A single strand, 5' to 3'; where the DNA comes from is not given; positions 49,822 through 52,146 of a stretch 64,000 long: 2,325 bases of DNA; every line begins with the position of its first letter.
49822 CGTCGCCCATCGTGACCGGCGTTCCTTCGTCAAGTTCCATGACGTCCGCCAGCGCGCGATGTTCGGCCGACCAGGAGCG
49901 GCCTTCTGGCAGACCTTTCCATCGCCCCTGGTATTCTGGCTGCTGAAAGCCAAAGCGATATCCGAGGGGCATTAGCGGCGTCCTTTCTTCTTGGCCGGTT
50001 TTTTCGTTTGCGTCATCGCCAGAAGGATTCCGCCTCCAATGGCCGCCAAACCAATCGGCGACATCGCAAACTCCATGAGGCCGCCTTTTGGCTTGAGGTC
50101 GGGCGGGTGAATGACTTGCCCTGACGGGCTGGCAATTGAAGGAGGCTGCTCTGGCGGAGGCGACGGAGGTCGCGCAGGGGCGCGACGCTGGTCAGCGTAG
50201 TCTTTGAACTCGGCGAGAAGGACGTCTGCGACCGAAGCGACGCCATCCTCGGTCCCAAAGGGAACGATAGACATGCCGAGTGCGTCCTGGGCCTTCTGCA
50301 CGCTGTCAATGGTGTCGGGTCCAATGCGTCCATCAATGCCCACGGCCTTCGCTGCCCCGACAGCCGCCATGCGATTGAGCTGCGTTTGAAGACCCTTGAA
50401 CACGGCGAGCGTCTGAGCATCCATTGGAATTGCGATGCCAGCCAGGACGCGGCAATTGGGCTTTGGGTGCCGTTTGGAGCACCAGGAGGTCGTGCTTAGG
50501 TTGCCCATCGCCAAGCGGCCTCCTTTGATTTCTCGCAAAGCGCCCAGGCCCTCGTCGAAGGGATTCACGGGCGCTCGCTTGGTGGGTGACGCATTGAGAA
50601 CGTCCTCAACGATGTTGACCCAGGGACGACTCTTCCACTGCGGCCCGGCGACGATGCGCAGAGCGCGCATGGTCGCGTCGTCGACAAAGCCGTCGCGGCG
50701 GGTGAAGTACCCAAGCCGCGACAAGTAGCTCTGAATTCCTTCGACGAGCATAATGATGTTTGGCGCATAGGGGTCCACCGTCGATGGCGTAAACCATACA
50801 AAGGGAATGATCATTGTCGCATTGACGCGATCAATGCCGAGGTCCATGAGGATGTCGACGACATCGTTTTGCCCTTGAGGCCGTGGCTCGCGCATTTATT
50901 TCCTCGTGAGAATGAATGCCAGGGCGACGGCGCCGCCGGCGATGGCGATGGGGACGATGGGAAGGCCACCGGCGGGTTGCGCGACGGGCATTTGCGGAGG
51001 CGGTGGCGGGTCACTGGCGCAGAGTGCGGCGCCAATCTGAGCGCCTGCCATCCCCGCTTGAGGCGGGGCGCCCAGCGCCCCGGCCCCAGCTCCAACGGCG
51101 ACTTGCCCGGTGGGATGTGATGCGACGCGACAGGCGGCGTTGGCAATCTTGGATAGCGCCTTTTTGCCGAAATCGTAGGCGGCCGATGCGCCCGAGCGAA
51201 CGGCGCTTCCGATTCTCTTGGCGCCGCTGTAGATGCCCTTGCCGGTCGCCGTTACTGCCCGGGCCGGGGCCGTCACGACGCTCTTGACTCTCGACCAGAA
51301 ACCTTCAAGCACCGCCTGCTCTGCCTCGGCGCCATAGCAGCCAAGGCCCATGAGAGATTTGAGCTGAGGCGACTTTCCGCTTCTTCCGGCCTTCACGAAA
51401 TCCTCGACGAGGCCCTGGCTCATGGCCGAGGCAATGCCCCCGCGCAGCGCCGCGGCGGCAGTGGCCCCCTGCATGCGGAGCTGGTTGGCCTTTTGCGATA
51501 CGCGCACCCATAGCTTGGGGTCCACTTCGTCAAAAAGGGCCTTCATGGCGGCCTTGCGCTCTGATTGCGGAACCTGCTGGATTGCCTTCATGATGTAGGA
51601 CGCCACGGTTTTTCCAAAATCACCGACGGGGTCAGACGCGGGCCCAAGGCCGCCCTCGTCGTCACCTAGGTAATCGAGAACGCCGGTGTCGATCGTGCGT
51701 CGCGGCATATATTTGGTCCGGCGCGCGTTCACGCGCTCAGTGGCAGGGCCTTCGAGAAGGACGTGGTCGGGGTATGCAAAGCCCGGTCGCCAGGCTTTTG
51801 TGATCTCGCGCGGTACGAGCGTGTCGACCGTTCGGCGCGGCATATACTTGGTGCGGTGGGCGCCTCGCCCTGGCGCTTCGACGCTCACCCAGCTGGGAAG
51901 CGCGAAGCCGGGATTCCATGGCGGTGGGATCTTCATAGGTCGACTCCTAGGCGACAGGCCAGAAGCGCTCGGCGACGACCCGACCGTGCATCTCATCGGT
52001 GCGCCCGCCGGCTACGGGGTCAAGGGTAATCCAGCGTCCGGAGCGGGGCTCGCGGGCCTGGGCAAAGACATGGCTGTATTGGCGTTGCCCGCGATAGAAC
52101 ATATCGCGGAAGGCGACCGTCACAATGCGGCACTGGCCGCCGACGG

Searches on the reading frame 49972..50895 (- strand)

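Call 15: search_protein_families(library=phrogs, proteins=[window:49972-50895:-], max_evalue=0.01)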
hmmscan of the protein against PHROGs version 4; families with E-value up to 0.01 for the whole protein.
window:49972-50895:- (307 aa): 0 families

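Call 16: search_protein_families(library=pfam, proteins=[window:49972-50895:-], max_evalue=0.01)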
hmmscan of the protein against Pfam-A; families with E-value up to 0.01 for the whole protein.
window:49972-50895:- (307 aa): 2 families
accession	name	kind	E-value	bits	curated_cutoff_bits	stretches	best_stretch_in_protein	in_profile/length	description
PF01471.23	PG_binding_1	-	1.2e-05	25.8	23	0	51-80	5-35/57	Putative peptidoglycan binding domain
PF09374.15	PG_binding_3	-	0.0014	19.2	24.6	0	181-202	13-34/76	Predicted Peptidoglycan domain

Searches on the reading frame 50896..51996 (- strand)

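Call 15: search_protein_families(library=phrogs, proteins=[window:50896-51996:-], max_evalue=0.01)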
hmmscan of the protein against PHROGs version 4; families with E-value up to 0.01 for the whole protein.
window:50896-51996:- (366 aa): 1 family
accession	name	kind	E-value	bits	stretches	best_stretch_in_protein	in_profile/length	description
phrog_33680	-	unknown function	0.003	16.7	1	230-284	261-313/726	-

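Call 16: search_protein_families(library=pfam, proteins=[window:50896-51996:-], max_evalue=0.01)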
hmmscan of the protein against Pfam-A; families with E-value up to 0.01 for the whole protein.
window:50896-51996:- (366 aa): 0 families

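Call 74: search_protein_families(library=pfam, proteins=[window:50896-51936:-], max_evalue=1)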
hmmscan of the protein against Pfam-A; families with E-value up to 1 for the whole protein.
window:50896-51936:- (346 aa): 0 families
